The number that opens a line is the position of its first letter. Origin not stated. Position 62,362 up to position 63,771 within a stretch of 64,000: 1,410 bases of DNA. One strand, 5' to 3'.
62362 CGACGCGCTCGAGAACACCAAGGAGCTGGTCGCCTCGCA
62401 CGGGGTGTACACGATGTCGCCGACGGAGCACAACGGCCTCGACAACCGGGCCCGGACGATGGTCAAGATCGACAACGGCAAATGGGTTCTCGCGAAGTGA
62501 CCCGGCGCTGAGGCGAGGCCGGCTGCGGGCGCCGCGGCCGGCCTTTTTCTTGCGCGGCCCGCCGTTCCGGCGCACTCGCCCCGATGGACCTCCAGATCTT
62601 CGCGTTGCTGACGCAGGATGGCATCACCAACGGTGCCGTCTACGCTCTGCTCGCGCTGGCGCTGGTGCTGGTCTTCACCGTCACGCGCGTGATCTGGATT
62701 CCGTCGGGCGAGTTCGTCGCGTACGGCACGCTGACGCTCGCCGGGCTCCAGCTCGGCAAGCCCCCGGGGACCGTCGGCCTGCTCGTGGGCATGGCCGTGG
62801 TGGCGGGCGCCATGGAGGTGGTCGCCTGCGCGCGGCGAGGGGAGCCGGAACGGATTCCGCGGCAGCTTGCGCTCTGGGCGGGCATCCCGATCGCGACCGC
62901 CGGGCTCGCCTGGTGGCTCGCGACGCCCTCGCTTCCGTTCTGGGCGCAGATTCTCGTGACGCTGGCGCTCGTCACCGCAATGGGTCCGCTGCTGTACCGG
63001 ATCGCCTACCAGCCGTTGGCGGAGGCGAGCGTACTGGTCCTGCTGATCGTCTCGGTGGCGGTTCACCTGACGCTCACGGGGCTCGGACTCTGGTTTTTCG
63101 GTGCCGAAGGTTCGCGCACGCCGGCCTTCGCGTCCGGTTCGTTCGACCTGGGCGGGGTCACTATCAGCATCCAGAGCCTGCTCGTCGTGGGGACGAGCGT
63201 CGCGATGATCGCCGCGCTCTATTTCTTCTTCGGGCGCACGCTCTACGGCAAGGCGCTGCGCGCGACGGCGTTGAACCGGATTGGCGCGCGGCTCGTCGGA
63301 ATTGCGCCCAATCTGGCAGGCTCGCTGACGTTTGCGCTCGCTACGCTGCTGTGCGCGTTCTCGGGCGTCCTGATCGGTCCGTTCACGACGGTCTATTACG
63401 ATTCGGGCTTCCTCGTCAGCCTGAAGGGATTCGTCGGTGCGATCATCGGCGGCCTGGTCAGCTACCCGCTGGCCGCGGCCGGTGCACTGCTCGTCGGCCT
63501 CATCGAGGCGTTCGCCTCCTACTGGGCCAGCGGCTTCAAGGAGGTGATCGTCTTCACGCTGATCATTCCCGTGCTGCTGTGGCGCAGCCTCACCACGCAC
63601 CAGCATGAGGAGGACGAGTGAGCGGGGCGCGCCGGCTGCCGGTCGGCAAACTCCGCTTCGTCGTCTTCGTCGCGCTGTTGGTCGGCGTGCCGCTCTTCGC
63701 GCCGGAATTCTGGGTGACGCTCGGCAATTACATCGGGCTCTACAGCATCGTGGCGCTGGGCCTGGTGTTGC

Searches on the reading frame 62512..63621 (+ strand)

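Call 67: search_protein_families(library=pfam, proteins=[window:62512-63621:+], max_evalue=0.00001)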
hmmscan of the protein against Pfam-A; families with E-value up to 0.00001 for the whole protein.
window:62512-63621:+ (369 aa): 1 family
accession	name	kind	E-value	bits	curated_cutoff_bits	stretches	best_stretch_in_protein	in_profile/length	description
PF02653.21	BPD_transp_2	-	3.3e-18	66.2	26.8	1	131-354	42-268/269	Branched-chain amino acid transport system / permease component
